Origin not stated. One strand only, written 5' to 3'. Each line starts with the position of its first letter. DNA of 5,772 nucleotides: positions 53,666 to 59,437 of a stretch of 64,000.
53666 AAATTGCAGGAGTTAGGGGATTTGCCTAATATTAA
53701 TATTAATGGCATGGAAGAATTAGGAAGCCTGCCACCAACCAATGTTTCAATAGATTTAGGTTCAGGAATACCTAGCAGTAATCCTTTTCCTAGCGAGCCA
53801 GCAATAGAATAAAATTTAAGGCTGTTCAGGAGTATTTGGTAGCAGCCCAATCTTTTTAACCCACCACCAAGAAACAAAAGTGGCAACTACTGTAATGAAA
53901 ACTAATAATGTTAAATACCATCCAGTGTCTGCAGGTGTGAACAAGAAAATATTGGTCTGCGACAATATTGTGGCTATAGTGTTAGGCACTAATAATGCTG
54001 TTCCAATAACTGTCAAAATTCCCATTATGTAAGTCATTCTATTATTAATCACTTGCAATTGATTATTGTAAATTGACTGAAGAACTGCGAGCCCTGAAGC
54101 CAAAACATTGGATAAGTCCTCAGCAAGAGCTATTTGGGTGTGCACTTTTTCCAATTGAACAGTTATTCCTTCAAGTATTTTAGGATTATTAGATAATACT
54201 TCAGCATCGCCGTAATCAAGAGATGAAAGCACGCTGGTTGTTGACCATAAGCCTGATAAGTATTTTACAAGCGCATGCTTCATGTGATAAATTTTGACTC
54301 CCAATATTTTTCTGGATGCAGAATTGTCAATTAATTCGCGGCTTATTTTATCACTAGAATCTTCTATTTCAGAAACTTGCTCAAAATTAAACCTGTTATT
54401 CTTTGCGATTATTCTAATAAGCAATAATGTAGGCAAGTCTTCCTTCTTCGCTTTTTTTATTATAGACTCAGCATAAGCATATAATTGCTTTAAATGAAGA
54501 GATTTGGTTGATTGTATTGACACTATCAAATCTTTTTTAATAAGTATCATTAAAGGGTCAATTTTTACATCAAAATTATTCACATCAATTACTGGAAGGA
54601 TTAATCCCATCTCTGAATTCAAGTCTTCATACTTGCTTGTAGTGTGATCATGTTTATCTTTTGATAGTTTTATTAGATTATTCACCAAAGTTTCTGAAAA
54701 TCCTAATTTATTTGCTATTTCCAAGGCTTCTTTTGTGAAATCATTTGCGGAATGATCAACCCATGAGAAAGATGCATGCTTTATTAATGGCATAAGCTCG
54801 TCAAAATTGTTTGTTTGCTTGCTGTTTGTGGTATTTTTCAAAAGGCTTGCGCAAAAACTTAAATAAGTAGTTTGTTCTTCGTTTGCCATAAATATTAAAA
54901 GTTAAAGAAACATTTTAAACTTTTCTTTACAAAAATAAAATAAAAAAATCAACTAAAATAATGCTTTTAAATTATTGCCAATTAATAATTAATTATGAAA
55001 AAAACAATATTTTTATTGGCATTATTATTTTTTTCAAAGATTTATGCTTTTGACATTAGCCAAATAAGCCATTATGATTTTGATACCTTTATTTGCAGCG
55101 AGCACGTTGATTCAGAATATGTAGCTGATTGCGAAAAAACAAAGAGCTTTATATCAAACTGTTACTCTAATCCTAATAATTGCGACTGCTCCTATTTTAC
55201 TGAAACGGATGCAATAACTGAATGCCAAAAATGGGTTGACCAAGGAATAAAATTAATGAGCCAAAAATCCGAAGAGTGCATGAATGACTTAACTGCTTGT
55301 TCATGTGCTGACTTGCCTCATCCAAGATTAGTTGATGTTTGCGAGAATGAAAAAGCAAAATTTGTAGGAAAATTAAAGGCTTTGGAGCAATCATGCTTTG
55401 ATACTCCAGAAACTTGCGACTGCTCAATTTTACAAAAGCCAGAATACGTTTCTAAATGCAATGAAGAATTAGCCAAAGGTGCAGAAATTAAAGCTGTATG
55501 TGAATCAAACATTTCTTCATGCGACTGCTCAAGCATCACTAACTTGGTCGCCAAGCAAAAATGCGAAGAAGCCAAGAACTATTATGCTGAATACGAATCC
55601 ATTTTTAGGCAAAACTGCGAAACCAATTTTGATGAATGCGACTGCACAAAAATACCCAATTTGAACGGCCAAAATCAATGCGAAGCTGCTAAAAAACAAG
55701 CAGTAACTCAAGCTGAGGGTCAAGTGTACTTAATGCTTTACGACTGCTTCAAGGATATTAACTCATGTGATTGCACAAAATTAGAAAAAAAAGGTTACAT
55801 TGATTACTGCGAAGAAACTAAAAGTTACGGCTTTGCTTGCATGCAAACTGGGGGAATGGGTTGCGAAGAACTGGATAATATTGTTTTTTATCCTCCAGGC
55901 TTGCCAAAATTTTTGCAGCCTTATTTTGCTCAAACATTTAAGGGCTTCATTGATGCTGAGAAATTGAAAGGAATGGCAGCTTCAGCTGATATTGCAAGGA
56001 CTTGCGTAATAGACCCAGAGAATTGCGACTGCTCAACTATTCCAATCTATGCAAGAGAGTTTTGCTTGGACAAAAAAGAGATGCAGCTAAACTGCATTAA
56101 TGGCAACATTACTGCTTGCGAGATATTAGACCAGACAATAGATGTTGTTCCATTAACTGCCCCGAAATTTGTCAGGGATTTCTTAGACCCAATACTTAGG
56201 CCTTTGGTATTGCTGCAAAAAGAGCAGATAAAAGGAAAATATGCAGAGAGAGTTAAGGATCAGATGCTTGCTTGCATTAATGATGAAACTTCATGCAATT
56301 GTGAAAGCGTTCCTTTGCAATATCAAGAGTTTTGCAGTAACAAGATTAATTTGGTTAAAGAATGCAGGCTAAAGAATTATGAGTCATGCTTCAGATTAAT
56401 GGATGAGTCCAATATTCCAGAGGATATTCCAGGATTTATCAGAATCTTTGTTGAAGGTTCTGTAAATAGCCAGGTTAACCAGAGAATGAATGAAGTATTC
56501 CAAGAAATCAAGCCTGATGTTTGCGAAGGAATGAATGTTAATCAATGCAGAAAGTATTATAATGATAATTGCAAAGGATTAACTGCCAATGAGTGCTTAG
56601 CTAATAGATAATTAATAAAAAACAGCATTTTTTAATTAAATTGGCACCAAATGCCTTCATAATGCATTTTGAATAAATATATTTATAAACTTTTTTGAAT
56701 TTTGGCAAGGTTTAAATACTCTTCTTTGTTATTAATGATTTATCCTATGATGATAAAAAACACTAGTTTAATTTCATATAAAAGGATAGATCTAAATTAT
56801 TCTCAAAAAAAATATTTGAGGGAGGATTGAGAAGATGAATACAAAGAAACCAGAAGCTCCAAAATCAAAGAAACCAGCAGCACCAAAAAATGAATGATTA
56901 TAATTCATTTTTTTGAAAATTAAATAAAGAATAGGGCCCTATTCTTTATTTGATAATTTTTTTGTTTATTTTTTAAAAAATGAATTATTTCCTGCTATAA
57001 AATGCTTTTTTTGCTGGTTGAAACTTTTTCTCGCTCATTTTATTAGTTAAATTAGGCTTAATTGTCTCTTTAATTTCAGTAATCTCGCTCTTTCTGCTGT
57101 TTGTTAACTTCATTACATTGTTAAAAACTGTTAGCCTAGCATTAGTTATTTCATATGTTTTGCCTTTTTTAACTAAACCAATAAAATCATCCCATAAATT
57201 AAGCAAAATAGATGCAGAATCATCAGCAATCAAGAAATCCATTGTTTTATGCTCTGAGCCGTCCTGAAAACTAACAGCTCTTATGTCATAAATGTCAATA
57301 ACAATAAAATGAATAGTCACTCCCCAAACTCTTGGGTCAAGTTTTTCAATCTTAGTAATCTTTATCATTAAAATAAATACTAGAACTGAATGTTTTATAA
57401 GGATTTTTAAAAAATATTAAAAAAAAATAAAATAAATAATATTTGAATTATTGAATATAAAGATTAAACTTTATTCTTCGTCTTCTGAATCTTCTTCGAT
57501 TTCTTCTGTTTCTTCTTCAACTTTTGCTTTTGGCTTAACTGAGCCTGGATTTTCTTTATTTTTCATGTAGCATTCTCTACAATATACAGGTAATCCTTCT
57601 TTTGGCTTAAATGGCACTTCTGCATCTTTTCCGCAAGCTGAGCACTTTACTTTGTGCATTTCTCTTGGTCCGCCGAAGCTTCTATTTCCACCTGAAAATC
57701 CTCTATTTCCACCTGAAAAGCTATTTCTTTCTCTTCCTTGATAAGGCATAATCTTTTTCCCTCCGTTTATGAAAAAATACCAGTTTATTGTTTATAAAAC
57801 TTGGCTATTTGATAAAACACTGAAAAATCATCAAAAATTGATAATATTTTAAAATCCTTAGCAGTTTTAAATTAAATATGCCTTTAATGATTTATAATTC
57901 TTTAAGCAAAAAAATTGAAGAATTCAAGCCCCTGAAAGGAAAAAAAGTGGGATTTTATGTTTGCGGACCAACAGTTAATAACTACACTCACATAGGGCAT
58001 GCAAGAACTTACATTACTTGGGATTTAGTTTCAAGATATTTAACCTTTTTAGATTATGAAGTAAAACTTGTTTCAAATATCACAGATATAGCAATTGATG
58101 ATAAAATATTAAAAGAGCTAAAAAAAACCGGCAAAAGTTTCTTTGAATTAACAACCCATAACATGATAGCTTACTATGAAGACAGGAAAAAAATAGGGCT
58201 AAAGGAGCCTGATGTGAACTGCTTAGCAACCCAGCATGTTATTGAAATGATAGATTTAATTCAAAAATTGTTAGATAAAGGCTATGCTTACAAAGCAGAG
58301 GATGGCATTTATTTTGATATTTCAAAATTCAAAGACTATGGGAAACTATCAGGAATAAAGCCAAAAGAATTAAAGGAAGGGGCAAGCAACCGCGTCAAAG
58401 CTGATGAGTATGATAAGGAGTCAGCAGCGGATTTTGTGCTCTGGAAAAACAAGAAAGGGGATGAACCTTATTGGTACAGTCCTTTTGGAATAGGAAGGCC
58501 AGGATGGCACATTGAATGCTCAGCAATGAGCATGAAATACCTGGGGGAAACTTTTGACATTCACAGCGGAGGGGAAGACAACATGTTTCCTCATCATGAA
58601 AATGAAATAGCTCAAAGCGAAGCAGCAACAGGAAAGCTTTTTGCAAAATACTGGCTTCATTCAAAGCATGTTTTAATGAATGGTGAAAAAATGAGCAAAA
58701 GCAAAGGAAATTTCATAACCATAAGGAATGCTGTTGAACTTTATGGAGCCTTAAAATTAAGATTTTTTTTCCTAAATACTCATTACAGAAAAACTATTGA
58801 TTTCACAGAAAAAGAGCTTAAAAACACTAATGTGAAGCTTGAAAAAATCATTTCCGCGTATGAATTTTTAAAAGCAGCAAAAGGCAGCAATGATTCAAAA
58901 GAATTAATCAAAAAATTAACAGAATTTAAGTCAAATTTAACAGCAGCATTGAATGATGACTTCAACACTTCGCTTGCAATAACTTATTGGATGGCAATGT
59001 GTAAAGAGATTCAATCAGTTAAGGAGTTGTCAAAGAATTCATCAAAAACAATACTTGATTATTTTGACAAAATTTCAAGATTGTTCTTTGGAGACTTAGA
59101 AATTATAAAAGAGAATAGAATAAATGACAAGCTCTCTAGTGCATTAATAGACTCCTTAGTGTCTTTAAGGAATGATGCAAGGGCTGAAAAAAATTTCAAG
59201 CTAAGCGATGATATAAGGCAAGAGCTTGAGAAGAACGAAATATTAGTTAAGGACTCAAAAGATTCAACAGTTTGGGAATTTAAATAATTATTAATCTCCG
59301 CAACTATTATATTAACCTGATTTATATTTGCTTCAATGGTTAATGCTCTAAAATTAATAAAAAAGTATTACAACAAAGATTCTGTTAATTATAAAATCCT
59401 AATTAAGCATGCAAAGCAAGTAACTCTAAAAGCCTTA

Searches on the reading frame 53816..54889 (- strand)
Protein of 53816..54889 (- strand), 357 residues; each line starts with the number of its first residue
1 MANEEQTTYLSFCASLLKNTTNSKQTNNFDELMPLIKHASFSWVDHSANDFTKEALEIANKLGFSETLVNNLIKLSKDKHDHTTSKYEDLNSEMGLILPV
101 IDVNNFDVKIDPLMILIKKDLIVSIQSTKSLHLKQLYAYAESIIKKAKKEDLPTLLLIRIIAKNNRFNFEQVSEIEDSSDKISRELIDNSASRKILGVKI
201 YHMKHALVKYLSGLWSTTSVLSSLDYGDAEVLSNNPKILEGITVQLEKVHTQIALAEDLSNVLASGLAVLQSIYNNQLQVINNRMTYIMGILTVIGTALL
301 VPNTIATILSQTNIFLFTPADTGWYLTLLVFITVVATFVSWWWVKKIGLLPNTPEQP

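Call 34: search_protein_families(library=pfam, proteins=[window:53816-54889:-], max_evalue=0.001)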
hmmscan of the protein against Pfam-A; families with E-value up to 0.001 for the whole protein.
window:53816-54889:- (357 aa): 1 family
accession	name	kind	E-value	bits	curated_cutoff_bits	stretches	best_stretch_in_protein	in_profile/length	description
PF01544.23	CorA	-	1.1e-22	81.2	27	1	40-346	3-292/292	CorA-like Mg2+ transporter protein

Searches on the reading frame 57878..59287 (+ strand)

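Call 34: search_protein_families(library=pfam, proteins=[window:57878-59287:+], max_evalue=0.001)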
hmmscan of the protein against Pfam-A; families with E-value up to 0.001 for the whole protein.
window:57878-59287:+ (469 aa): 6 families
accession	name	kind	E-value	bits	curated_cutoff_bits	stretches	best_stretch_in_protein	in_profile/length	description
PF01406.26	tRNA-synt_1e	-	1.7e-114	382.7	27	1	16-317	2-299/301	tRNA synthetases class I (C) catalytic domain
PF09334.17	tRNA-synt_1g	-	3.8e-13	49.4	20.1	2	255-318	311-376/391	tRNA synthetases class I (M)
PF00133.28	tRNA-synt_1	-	1.2e-09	37.8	22.7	1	231-308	334-412/414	tRNA synthetases class I (I, L, M and V)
PF01921.24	tRNA-synt_1f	-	2e-07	30.7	27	1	267-333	278-341/360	tRNA synthetases class I (K)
PF09190.17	DALR_2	-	1.3e-05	26.1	22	1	355-392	3-39/57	DALR domain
PF23493.1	CysS_C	-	0.00091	19.7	23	0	424-466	8-50/51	Cysteinyl-tRNA ligase anticodon binding domain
